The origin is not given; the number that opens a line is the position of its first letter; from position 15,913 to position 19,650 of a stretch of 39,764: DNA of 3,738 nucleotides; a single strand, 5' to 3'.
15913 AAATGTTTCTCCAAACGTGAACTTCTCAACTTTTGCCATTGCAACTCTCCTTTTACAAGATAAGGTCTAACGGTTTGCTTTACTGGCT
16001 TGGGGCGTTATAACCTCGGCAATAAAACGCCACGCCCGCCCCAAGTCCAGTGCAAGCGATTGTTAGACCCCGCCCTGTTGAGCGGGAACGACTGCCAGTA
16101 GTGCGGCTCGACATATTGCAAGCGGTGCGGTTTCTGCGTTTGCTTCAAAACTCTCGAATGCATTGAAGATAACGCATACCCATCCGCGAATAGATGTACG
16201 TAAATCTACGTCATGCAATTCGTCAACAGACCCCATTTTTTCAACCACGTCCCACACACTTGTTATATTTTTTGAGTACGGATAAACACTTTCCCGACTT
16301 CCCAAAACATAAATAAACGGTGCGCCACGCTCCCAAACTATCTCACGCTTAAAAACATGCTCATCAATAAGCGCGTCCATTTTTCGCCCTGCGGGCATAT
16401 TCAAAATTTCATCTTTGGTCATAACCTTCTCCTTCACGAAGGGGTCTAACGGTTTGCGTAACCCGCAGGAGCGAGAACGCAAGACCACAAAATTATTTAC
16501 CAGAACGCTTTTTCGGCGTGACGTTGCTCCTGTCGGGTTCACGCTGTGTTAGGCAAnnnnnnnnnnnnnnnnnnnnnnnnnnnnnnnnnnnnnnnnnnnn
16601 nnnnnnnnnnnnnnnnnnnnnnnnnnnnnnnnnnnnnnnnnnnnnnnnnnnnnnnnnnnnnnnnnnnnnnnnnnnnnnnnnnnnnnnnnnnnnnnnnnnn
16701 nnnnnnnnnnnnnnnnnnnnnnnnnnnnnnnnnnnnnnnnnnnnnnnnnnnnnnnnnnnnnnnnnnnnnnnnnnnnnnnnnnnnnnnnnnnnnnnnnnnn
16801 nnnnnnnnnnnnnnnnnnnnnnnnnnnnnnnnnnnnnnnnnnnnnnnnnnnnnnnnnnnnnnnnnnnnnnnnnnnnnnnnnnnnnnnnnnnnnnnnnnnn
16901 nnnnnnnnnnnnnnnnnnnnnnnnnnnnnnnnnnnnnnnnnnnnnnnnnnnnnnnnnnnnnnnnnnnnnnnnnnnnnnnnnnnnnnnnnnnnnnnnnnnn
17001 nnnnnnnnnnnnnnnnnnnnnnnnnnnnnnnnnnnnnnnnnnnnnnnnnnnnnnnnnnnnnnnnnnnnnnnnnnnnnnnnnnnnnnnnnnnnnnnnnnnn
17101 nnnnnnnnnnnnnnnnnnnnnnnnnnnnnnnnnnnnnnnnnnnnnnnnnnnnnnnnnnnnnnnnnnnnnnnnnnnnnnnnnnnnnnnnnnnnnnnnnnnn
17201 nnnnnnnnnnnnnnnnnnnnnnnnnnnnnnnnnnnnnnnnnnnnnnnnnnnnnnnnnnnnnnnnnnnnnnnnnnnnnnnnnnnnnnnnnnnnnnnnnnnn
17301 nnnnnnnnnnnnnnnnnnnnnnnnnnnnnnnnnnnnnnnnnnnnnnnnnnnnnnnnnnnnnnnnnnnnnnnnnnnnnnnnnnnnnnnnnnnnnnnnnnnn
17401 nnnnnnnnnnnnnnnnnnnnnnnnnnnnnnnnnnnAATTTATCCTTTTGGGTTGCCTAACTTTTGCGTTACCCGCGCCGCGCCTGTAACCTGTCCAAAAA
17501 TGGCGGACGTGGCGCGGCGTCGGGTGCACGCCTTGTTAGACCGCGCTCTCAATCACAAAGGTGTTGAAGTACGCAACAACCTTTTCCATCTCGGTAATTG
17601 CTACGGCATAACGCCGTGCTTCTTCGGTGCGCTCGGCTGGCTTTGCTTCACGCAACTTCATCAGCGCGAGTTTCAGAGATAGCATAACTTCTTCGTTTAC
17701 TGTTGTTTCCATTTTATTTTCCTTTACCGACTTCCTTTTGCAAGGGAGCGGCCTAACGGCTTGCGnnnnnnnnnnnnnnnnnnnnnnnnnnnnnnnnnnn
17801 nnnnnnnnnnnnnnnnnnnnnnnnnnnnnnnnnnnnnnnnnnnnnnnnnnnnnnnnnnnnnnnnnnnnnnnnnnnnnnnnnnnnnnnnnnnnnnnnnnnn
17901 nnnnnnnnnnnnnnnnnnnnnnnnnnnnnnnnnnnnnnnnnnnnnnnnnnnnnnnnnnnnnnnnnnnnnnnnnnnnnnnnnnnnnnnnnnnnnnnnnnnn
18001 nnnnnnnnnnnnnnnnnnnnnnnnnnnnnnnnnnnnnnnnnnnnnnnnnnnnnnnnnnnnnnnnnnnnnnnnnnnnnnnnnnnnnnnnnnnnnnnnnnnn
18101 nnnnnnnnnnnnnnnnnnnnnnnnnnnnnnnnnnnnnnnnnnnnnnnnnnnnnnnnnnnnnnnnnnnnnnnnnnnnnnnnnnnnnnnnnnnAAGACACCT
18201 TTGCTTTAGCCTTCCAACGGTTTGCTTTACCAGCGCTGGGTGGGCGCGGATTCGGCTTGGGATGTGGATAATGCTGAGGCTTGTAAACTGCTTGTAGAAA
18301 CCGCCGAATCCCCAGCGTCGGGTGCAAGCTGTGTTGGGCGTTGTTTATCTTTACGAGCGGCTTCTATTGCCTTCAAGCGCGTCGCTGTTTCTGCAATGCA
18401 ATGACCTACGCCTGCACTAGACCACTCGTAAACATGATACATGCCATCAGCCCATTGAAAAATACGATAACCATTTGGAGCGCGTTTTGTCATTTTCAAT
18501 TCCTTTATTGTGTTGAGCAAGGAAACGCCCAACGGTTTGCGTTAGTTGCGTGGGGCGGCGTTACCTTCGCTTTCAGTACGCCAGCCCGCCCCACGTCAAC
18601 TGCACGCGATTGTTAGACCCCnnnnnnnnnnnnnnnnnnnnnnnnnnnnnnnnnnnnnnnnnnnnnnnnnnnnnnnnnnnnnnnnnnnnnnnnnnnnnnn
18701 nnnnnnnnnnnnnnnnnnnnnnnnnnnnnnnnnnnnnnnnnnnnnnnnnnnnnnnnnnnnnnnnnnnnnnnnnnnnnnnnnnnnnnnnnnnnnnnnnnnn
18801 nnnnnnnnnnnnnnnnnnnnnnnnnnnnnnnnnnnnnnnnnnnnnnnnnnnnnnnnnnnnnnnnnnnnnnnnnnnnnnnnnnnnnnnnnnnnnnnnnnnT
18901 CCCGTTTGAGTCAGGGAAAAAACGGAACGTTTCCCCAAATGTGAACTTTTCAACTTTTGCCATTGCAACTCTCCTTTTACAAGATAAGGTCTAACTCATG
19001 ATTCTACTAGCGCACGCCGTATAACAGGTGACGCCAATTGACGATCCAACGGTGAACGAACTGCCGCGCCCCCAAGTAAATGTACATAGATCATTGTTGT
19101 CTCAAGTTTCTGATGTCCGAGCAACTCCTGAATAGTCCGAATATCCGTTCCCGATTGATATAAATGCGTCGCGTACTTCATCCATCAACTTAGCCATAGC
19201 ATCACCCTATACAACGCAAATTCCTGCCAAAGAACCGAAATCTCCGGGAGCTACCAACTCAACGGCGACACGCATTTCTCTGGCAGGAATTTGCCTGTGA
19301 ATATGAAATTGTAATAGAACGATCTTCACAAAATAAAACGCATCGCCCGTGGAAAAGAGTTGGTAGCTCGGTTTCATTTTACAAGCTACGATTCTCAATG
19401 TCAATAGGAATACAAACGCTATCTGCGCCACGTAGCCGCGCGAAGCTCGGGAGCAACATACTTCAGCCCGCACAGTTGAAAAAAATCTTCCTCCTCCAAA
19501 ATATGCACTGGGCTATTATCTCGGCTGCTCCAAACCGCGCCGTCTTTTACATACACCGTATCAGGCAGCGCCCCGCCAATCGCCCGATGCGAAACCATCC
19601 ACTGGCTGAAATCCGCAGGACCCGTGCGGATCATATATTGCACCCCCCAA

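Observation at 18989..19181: Only the last ~60 codons of an IntI-like integrase survive, co-oriented with the cassettes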

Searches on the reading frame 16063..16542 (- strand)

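Call 13: search_protein_families(library=pfam, proteins=[window:16063-16542:-], max_evalue=0.01)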
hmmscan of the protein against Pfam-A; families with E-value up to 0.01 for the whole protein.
window:16063-16542:- (159 aa): 1 family
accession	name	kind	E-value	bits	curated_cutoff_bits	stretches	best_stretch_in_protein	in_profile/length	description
PF18066.6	Phage_ABA_S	-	3e-11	44.3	27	1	81-148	24-89/89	Phage ABA sandwich domain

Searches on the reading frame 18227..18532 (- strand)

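Call 13: search_protein_families(library=pfam, proteins=[window:18227-18532:-], max_evalue=0.01)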
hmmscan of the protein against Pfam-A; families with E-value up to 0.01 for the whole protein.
window:18227-18532:- (101 aa): 1 family
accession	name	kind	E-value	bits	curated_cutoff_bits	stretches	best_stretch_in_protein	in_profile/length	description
PF21524.3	SAMD1_WH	-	0.00088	19.8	24.5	0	5-32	3-30/63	SAM domain-containing protein 1, WH domain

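Call 71: search_protein_families(library=phrogs, proteins=[window:18227-18493:-], max_evalue=0.001)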
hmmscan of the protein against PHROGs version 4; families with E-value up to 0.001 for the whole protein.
window:18227-18493:- (88 aa): 0 families

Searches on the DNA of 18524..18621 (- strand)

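Call 34: build_rna_model(alignment_id=A1, structure=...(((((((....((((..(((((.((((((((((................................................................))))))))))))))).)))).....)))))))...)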
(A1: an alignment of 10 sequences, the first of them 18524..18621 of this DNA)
Model R1 built from alignment A1 (10 sequences, 135 columns); structure: as given.
model positions 124; base pairs 26; branch points 0; effective number of sequences 4.75; information 0.59 bits per position. Calibrated on 0.2 Mb of random sequence (short: E-values are rough).
structure used (alignment columns):
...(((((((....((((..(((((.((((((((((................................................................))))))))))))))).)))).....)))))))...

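Call 35: search_with_rna_model(model_id=R1, sources=[window, L001, L002, L003, L004, L005, L006, L007, L008, L009, L010, L011, L012, L013, L014, L015, L016, L017, L018, L019, L020], max_evalue=1)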
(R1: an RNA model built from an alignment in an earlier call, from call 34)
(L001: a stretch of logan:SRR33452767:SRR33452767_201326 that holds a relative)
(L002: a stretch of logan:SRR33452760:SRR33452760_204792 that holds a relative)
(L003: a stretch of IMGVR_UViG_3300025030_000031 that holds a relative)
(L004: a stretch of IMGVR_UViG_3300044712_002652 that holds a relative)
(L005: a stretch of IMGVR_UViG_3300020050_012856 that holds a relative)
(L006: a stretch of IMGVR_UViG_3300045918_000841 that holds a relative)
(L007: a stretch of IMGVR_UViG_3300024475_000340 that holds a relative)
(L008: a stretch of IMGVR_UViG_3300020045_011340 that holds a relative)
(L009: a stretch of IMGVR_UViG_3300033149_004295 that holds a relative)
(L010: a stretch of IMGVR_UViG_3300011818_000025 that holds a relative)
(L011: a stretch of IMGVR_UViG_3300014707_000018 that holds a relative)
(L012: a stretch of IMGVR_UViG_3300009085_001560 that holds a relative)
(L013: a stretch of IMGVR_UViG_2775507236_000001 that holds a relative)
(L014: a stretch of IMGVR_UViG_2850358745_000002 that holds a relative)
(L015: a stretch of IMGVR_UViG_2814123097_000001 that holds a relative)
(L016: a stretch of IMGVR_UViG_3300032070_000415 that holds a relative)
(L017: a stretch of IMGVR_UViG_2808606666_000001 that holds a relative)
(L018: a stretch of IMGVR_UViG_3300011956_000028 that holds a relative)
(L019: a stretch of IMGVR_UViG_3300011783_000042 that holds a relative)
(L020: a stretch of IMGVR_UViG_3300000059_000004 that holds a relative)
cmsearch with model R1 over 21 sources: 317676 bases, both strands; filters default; matches with E-value up to 1: 19.
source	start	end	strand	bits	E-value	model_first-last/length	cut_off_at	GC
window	14293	14423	-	95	9.4e-22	1-124/124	no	0.54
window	15974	16071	-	94.8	1.1e-21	1-124/124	no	0.54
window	18209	18342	-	93.4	2.4e-21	1-124/124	no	0.57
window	14902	15016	-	91.9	6.1e-21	1-124/124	no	0.54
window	15512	15609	-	89.7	2.3e-20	1-124/124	no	0.55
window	18524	18621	-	87.8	6.9e-20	1-124/124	no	0.61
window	16441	16557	-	87.4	8.8e-20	1-124/124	no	0.53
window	17748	17844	-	86.4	1.6e-19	1-124/124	no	0.62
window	17451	17544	-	77.2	3.8e-17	1-124/124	no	0.63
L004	10689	10785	+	76.9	4.5e-17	1-124/124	no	0.61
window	15186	15304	-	72.1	7.8e-16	1-124/124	no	0.56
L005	10293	10392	+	67.6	1.2e-14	1-124/124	no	0.54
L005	8558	8693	+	63.1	1.7e-13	1-124/124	no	0.59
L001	10814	10914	+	62.2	2.9e-13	1-114/124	3'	0.59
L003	10914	11045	+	58.7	2.3e-12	1-124/124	no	0.56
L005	10593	10724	+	54.7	2.5e-11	1-124/124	no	0.61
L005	9793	9926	+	51.5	1.7e-10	1-124/124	no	0.55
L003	11212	11330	+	34.7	3.7e-06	1-124/124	no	0.55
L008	4415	4478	-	20.6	0.016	1-124/124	no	0.45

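Call 51: search_with_rna_model(model_id=R1, sources=[L036, L037, L006, L008, L009], max_evalue=0.1)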
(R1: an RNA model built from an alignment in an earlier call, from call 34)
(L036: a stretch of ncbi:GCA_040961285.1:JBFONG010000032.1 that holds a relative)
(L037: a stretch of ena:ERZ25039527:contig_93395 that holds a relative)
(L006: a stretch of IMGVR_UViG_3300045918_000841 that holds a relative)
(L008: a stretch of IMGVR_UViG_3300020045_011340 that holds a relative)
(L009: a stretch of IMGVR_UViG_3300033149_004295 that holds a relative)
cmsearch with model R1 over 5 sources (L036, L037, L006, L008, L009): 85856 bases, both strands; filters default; matches with E-value up to 0.1: 11.
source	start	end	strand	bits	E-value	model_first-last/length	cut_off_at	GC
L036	12197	12328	+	76.6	1.5e-17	1-124/124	no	0.57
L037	2518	2630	+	69.2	1.2e-15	1-124/124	no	0.62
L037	2977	3078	+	63.8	2.9e-14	1-124/124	no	0.53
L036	14305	14399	+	56.9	1.8e-12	1-124/124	no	0.58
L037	3405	3503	+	54.4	8e-12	1-124/124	no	0.6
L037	1535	1631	+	46.2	1e-09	1-124/124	no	0.58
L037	1765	1895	+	46.1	1.1e-09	1-124/124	no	0.58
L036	13239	13303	+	38.3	1.1e-07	1-124/124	no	0.6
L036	12902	13012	+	36.2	3.9e-07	1-124/124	no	0.53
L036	12545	12705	+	20.7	0.004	1-124/124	no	0.56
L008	4415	4478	-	20.6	0.0044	1-124/124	no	0.45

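Call 61: search_with_rna_model(model_id=R1, sources=[L041, L038, L039, L040], max_evalue=1)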
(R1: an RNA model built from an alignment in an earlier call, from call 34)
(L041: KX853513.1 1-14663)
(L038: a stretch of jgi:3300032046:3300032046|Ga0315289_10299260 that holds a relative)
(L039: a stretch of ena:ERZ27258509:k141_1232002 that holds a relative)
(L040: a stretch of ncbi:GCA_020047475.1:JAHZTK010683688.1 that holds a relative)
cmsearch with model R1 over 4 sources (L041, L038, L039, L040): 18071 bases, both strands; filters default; matches with E-value up to 1: 8.
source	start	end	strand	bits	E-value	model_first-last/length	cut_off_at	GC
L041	9302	9437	+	68.7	3.4e-16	1-124/124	no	0.6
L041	8683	8816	+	67.1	9e-16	1-124/124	no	0.57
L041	8412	8548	+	65.5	2.3e-15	1-124/124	no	0.61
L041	6638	6770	+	59.5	8e-14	1-124/124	no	0.53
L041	9968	10104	+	58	1.9e-13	1-124/124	no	0.55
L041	7918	8052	+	53.8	2.4e-12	1-124/124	no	0.54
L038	1015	1150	+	53.6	2.7e-12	1-124/124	no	0.63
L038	1570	1668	+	19.4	0.0018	1-93/124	3'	0.54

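Call 80: search_with_rna_model(model_id=R1, sources=[L046, L047, L048, L049, L050, L051, L052, L053, L054, L055, L056, L057, L058, L059, L060, L061, L062, L063, L064, L065, L066, L067, L068, L069, L070, L071, L072, L073, L074, L075, L076, L077, L078, L079], max_evalue=0.01)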
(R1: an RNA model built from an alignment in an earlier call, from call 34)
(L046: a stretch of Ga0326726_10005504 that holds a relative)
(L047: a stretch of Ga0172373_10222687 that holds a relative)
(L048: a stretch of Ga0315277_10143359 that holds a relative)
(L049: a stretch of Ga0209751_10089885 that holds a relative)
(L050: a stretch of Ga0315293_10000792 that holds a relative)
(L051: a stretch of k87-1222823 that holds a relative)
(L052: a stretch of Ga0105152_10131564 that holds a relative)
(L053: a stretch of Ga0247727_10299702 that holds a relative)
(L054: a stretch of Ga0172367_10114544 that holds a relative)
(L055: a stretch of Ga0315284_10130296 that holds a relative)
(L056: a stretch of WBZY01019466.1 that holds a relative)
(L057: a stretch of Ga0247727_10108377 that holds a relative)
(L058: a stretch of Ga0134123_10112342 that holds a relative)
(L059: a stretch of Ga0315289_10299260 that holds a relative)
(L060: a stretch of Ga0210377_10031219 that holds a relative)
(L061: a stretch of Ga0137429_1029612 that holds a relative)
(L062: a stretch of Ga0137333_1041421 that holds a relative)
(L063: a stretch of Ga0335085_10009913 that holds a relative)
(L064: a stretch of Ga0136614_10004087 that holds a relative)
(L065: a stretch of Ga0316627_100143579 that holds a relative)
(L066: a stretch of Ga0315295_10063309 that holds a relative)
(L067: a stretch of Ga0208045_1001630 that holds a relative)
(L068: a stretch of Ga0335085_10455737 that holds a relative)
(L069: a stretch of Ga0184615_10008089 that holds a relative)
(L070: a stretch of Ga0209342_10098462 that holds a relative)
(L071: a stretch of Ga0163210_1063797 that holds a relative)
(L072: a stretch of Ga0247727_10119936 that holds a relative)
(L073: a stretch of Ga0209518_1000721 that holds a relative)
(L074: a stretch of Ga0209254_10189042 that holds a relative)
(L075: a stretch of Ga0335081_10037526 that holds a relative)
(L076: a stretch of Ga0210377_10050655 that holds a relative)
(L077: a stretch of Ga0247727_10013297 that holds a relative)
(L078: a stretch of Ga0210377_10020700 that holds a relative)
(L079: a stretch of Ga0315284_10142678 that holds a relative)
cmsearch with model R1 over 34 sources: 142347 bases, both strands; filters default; matches with E-value up to 0.01: 50.
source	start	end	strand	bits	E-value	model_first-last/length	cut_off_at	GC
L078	2055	2151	+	84.7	2e-19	1-124/124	no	0.62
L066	2987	3085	+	83.7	3.6e-19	1-124/124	no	0.54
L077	3084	3218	+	82.7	6.6e-19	1-124/124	no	0.56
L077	1604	1701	+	82.5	7.1e-19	1-124/124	no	0.6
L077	6900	7029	+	79.6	4.1e-18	1-124/124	no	0.59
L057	1768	1902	+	71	6.8e-16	1-124/124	no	0.55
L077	5765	5899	+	68.6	2.9e-15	1-124/124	no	0.53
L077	9274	9408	+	68.5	3.1e-15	1-124/124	no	0.65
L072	1077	1212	-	66.7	8.5e-15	1-124/124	no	0.61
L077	10501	10635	+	66.6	9.2e-15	1-124/124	no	0.58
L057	1118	1253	+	66.1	1.3e-14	1-124/124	no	0.59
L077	11687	11821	+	65.3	2e-14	1-124/124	no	0.6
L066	3291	3428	+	63.2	7e-14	1-124/124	no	0.54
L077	8389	8484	+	62.9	8.3e-14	1-124/124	no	0.61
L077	13654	13788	+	61.7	1.7e-13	1-124/124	no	0.61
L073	4777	4908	+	58.7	1e-12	1-124/124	no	0.56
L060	2722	2853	-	58.7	1e-12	1-124/124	no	0.53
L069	4398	4529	-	58.7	1e-12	1-124/124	no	0.53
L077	3820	3954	+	57.9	1.7e-12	1-124/124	no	0.6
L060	2401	2499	-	53.9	1.8e-11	1-124/124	no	0.64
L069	4077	4175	-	53.9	1.8e-11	1-124/124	no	0.64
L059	1015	1150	+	53.6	2.1e-11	1-124/124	no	0.63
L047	407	502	+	53.4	2.3e-11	1-124/124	no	0.64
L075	6021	6155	+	53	3.1e-11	1-124/124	no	0.6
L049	604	738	-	52.7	3.7e-11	1-124/124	no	0.44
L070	1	132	-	51.8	6.3e-11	1-120/124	3'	0.55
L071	1146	1281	+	49.7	2.2e-10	1-124/124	no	0.54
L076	2524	2659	+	48.2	5.3e-10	1-124/124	no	0.56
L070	365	499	-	47.4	8.6e-10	1-124/124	no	0.52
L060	2033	2129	-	46.7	1.3e-09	1-124/124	no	0.64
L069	3709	3805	-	46.7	1.3e-09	1-124/124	no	0.64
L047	1056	1184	+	46.1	1.8e-09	1-124/124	no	0.55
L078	2608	2743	+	45.3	2.9e-09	1-124/124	no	0.54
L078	2375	2471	+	44.8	4e-09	1-124/124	no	0.59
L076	2184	2314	+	44.4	5e-09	1-124/124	no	0.6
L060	3012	3139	-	43.7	7.9e-09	1-124/124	no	0.58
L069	4688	4815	-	43.7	7.9e-09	1-124/124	no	0.58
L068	104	242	-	41.9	2.2e-08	1-124/124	no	0.63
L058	1763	1892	-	40.9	4e-08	1-124/124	no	0.58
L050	2348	2479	+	40.6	4.8e-08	1-124/124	no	0.58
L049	1223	1342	-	40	6.8e-08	1-124/124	no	0.52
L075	7036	7142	+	39.6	8.8e-08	1-124/124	no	0.58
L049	46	110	-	35.9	8e-07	1-124/124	no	0.62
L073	5075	5193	+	34.7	1.6e-06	1-124/124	no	0.55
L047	764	896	+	33.9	2.5e-06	1-124/124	no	0.61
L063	4660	4787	+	28.8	5.4e-05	1-124/124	no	0.67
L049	877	1011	-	27.7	0.0001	1-124/124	no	0.56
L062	407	580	+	24.3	0.00076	1-124/124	no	0.65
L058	1374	1515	-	21.4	0.0043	1-124/124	no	0.58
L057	2687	2792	+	20.6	0.0071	15-108/124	no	0.65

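Call 88: search_with_rna_model(model_id=R1, sources=[L083, L084, L085, L086, L087, L088, L089, L090, L091, L092, L093, L094, L095, L096, L097, L098, L099, L100, L101, L102, L103, L104, L105, L106, L107, L108, L109, L110, L111, L112, L113, L114, L115, L116, L117, L118, L119, L120, L121, L122, L123, L124, L125, L126, L127, L128, L129, L130], max_evalue=0.001)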
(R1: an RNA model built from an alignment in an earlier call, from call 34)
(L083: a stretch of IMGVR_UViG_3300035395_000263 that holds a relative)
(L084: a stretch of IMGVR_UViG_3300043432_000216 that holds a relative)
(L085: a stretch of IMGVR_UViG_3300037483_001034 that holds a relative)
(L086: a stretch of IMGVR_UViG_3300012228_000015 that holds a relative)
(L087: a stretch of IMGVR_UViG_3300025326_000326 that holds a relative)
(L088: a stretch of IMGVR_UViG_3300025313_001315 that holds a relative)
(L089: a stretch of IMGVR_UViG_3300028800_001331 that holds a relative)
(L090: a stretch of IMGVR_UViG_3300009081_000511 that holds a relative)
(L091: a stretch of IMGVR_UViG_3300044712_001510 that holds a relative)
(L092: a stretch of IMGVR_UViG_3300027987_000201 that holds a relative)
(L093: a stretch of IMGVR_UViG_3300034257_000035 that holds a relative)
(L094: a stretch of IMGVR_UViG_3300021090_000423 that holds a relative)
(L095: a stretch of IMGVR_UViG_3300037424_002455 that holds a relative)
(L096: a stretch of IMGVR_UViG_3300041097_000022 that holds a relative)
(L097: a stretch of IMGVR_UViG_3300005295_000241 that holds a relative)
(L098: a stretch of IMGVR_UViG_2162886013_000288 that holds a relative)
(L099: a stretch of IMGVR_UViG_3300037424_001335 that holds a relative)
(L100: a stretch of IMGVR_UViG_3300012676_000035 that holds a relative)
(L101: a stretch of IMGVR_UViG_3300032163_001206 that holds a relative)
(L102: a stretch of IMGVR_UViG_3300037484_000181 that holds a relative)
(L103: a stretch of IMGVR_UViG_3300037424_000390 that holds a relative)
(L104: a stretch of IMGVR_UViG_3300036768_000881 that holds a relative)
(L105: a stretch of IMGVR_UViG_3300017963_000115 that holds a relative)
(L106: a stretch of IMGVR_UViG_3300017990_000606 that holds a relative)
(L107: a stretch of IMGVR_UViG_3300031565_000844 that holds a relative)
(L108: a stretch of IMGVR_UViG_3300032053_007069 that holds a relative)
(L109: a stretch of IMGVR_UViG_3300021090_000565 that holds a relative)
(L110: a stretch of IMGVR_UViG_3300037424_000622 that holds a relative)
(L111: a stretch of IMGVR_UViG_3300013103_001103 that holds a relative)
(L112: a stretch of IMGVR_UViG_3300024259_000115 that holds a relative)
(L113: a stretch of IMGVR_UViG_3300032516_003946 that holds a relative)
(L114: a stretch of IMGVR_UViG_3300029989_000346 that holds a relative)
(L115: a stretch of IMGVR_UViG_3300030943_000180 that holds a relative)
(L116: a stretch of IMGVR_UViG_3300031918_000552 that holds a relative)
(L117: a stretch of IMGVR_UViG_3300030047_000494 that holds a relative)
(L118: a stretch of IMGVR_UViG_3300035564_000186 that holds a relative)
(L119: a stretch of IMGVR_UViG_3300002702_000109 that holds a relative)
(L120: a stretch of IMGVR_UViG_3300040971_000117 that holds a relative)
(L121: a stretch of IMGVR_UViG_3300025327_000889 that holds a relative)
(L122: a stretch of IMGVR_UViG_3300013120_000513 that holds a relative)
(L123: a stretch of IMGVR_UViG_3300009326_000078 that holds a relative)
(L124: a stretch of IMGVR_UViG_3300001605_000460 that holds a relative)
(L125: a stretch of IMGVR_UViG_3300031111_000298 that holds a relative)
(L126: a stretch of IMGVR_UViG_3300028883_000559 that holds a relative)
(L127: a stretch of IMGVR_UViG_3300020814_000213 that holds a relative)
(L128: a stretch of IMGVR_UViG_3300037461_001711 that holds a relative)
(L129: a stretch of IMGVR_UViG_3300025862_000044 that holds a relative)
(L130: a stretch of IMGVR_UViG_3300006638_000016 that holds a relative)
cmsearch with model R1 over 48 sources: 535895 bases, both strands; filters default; matches with E-value up to 0.001: 18.
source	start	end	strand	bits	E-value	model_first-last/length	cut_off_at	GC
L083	1134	1264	+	95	1.6e-21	1-124/124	no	0.54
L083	541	655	+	91.9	1e-20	1-124/124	no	0.54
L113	32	129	+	88.2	9.5e-20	1-124/124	no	0.57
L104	5631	5725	+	80.1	1.2e-17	1-124/124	no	0.64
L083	253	371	+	72.1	1.3e-15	1-124/124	no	0.56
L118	474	589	+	57.7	7.1e-12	1-124/124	no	0.65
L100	303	400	+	55.4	2.7e-11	1-124/124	no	0.56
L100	837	965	+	55.2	3.2e-11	1-124/124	no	0.55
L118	1427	1525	+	53.4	9.1e-11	1-124/124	no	0.64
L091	330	394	+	52.1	1.9e-10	1-124/124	no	0.68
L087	6759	6859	+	45.6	9.4e-09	1-124/124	no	0.51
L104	5096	5229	+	44.2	2.2e-08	1-124/124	no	0.54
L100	1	88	+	44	2.3e-08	11-124/124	5'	0.55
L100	607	704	+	42.2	7e-08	1-124/124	no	0.56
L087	5668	5786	+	38.7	5.7e-07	1-124/124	no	0.55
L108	702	835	+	38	8.6e-07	1-124/124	no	0.56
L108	416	551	+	36.9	1.6e-06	1-124/124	no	0.55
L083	1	45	+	26.5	0.0008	80-124/124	5'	0.51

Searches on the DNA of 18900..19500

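Call 74: search_rna_families(source=window, start=18900, end=19500, threshold=evalue, max_evalue=1)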
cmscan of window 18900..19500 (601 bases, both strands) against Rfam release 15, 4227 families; matches with E-value up to 1: 0.
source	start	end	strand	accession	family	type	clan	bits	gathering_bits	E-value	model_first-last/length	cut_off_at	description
